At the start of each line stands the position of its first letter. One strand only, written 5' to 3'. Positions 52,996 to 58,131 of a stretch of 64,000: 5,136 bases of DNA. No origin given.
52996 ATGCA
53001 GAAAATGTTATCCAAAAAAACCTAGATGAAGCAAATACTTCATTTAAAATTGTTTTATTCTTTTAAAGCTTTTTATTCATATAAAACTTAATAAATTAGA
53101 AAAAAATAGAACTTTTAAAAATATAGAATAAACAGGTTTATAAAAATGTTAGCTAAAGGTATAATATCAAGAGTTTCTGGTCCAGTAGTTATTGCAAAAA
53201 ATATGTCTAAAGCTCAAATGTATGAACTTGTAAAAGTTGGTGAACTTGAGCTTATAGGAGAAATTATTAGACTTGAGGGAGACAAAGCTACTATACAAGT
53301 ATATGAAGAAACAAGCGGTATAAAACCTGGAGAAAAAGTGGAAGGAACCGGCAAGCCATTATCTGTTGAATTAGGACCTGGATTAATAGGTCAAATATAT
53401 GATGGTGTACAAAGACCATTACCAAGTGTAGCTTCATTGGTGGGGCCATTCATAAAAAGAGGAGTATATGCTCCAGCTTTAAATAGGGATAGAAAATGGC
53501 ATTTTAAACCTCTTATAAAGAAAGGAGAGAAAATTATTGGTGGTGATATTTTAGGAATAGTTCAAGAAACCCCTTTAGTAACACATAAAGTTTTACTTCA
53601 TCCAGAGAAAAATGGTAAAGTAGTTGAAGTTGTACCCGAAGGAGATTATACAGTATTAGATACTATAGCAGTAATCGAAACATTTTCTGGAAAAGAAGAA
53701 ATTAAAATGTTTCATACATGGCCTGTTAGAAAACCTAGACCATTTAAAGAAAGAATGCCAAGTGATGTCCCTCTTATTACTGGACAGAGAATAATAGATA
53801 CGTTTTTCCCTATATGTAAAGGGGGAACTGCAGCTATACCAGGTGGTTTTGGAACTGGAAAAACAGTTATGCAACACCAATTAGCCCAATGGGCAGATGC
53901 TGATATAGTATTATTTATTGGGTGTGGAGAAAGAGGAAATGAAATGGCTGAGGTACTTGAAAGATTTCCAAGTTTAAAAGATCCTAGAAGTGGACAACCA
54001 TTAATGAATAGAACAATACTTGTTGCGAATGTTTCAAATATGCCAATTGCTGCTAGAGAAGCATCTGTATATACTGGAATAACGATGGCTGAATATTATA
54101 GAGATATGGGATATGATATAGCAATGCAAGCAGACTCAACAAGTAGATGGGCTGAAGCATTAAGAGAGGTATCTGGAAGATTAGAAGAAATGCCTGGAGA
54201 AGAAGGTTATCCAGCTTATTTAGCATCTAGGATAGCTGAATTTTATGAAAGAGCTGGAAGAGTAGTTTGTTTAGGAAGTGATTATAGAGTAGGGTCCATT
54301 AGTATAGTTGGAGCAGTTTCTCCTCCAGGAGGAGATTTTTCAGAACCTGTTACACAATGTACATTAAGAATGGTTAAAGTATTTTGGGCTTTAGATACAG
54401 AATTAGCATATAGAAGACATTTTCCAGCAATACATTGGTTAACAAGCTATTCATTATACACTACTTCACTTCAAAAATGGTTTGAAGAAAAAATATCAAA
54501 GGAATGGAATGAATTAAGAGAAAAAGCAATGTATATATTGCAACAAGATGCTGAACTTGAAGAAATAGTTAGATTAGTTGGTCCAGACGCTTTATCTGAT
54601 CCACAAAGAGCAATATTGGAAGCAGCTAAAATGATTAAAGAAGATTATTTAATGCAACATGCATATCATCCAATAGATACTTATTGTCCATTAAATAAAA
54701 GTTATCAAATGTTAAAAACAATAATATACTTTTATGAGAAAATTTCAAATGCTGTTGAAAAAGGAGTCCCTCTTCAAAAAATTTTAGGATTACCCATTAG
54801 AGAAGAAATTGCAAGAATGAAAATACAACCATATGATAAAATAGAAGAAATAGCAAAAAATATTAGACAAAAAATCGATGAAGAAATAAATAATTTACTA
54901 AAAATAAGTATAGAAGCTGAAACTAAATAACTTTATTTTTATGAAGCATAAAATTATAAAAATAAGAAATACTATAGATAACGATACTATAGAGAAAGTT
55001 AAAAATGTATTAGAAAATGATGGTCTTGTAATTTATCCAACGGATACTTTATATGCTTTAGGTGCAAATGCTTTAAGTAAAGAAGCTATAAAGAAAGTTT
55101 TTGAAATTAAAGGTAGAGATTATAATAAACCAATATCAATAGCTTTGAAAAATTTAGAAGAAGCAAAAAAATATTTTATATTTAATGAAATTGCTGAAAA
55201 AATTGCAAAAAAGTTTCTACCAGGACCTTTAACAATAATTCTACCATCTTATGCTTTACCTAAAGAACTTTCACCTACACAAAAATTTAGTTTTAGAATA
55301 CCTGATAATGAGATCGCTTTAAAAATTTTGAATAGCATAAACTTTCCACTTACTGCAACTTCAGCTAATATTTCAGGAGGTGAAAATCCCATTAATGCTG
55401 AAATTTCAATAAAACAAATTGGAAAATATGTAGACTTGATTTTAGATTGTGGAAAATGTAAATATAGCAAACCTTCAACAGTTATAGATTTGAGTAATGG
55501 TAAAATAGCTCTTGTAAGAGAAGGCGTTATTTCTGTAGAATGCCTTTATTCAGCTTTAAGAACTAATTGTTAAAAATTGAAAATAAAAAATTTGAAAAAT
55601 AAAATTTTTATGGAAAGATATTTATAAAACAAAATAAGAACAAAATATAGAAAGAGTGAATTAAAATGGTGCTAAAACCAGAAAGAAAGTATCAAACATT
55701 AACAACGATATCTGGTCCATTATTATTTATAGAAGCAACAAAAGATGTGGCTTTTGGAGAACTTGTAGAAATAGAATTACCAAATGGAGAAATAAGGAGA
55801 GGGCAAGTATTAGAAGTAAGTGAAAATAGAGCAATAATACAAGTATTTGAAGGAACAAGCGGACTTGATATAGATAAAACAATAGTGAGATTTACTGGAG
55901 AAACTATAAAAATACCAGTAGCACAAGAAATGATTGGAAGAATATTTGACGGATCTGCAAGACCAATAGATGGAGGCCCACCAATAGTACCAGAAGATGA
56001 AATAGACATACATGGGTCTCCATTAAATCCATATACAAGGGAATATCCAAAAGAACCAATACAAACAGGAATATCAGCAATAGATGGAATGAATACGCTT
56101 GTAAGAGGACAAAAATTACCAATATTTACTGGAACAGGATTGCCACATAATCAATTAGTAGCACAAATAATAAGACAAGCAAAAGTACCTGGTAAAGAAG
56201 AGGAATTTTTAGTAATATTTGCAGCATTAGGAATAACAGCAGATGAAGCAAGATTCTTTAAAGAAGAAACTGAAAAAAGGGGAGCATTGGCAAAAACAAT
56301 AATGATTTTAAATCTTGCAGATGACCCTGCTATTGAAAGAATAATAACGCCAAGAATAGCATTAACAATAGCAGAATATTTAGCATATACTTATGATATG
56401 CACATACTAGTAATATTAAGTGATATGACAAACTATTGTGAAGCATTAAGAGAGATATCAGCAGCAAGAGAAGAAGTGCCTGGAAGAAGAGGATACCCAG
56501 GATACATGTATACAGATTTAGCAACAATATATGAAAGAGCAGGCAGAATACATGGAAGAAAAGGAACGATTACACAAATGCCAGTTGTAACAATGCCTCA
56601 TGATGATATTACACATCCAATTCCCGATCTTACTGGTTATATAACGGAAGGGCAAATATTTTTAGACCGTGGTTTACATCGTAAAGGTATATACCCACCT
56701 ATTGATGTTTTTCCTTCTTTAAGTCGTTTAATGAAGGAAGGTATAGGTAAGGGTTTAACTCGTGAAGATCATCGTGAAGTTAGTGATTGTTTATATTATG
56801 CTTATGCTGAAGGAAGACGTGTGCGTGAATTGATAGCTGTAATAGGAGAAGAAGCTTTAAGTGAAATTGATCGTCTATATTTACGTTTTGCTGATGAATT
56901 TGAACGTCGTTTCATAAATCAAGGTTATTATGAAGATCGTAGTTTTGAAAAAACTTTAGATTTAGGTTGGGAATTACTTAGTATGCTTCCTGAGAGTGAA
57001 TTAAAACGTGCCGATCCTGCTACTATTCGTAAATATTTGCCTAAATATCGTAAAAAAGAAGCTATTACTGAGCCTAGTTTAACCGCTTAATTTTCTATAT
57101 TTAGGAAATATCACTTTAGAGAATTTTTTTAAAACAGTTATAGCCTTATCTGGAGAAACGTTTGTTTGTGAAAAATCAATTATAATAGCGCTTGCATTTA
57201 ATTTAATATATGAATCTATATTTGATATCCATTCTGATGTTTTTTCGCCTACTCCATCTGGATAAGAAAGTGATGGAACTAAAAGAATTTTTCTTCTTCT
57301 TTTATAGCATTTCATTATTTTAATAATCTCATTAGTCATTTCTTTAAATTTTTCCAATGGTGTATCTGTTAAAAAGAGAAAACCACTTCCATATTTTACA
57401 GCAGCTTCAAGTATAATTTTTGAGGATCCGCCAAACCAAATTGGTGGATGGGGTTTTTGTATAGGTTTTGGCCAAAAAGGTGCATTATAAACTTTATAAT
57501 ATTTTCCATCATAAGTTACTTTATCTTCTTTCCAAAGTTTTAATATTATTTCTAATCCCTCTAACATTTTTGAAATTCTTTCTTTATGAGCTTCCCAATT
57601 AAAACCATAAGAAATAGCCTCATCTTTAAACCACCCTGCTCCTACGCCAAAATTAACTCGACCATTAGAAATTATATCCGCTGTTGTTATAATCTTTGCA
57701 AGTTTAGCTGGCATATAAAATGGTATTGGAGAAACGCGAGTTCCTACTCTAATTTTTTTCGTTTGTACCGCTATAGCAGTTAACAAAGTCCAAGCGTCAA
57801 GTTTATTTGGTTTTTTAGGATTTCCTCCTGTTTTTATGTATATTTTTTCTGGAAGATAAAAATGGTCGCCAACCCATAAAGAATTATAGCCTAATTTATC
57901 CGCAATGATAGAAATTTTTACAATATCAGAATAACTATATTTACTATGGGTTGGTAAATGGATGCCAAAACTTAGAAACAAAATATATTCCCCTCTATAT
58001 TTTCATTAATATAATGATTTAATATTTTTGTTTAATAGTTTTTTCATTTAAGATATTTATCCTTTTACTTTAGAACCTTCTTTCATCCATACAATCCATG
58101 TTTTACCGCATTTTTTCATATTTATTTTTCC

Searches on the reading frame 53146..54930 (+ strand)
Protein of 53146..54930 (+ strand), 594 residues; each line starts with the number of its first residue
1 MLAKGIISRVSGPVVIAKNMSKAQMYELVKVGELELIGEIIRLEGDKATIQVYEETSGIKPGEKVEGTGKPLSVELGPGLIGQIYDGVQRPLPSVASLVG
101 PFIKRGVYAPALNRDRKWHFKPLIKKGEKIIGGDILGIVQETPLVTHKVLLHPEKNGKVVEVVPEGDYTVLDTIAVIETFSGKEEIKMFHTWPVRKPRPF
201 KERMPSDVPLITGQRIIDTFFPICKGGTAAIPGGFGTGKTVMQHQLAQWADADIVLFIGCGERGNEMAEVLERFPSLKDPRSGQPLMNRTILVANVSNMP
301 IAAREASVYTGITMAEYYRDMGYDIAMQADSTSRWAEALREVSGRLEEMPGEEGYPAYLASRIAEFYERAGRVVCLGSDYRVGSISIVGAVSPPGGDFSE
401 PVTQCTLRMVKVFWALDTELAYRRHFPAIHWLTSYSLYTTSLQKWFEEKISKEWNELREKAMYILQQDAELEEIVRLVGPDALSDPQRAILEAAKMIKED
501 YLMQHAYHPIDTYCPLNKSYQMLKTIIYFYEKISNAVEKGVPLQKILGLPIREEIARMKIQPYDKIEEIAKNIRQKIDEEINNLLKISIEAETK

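Call 60: search_protein_families(library=pfam, proteins=[window:53146-54930:+], max_evalue=0.01)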
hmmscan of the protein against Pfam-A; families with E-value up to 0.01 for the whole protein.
window:53146-54930:+ (594 aa): 4 families
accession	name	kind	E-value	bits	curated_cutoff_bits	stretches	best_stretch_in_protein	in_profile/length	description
PF00006.31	ATP-synt_ab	-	2.4e-72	243.5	29.5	1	213-436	1-213/213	ATP synthase alpha/beta family, nucleotide-binding domain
PF16886.11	ATP-synt_ab_Xtn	-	3.1e-31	107.4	25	1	110-195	2-88/88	ATPsynthase alpha/beta subunit barrel-sandwich domain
PF22919.1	ATP-synt_VA_C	-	2.6e-27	95.2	24.7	1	444-546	2-100/101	C-terminal domain of V and A type ATP synthase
PF02874.29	ATP-synt_ab_N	-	1.3e-17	64.5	20.9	1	7-69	1-69/69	ATP synthase alpha/beta family, beta-barrel domain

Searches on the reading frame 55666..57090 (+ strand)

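Call 60: search_protein_families(library=pfam, proteins=[window:55666-57090:+], max_evalue=0.01)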
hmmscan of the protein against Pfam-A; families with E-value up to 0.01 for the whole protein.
window:55666-57090:+ (474 aa): 4 families
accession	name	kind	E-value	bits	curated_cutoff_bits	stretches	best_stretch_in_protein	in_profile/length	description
PF00006.31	ATP-synt_ab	-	6e-79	265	29.5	1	135-353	1-213/213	ATP synthase alpha/beta family, nucleotide-binding domain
PF22919.1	ATP-synt_VA_C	-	1.5e-30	105.7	24.7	1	359-457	2-100/101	C-terminal domain of V and A type ATP synthase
PF02874.29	ATP-synt_ab_N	-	1.6e-14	54.6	20.9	1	14-78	3-69/69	ATP synthase alpha/beta family, beta-barrel domain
PF09378.16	HAS-barrel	-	4.4e-07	30.3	25.2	1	13-67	8-82/90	HAS barrel domain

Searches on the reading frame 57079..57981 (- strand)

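Call 60: search_protein_families(library=pfam, proteins=[window:57079-57981:-], max_evalue=0.01)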
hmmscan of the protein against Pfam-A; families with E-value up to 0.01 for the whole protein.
window:57079-57981:- (300 aa): 1 family
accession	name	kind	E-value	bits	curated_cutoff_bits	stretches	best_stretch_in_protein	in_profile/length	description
PF00296.26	Bac_luciferase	-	2.9e-46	158.7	27.9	1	2-228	6-215/314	Luciferase-like monooxygenase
